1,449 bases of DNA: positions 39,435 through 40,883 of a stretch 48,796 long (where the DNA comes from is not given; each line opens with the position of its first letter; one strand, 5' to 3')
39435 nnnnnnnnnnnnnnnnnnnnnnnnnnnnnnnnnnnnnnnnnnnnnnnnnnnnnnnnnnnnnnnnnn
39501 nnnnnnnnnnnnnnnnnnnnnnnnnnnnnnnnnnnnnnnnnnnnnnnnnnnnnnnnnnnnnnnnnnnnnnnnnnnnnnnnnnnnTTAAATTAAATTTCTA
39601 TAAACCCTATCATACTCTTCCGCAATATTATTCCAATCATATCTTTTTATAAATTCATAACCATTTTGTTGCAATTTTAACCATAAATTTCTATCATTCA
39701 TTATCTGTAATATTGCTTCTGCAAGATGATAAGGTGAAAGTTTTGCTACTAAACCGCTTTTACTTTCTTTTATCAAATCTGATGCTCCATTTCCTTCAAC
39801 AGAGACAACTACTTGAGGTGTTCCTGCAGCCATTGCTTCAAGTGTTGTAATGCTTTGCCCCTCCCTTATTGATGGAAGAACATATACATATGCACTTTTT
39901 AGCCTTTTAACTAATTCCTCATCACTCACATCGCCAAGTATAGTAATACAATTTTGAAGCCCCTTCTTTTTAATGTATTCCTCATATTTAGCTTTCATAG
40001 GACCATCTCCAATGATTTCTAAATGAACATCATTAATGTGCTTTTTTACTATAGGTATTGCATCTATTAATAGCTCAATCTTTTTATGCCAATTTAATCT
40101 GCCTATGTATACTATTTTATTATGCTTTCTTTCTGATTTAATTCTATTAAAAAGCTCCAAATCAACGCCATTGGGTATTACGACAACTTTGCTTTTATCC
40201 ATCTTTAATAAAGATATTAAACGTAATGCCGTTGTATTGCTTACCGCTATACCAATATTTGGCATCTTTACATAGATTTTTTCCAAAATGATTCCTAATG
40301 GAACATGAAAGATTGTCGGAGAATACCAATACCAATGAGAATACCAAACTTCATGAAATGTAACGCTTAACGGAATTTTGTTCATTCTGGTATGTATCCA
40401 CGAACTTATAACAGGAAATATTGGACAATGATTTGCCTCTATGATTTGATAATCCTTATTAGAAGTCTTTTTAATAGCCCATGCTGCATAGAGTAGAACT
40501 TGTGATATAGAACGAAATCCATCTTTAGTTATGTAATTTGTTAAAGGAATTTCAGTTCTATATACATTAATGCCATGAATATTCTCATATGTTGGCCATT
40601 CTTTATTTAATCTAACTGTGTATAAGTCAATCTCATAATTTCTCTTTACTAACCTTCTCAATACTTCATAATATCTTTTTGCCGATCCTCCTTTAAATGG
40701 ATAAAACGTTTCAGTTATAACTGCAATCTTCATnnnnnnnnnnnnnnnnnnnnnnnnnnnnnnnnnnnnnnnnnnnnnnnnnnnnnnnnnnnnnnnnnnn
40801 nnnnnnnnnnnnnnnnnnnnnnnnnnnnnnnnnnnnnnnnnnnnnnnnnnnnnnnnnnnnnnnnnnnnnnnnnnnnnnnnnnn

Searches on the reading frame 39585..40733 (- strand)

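Call 57: search_protein_families(library=pfam, proteins=[window:39585-40733:-], max_evalue=0.001)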
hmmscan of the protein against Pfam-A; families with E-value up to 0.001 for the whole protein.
window:39585-40733:- (382 aa): 6 families
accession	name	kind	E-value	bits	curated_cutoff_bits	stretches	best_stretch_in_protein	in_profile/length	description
PF00534.26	Glycos_transf_1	-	1.1e-35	123.2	26.4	1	195-360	6-171/172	Glycosyl transferases group 1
PF13692.12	Glyco_trans_1_4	-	5.3e-32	111.5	27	1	205-347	2-142/142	Glycosyl transferases group 1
PF13439.12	Glyco_transf_4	-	8.1e-19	68.7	28.5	1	15-193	2-169/170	Glycosyltransferase Family 4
PF20706.3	GT4-conflict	-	9e-09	35.2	26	1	178-324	169-323/385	Family 4 Glycosyltransferase in conflict systems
PF13579.12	Glyco_trans_4_4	-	1e-07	32.9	29.7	1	15-189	1-158/158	Glycosyl transferase 4-like domain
PF13524.12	Glyco_trans_1_2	-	7.8e-05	23.1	25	1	232-373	11-141/144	Glycosyl transferase-like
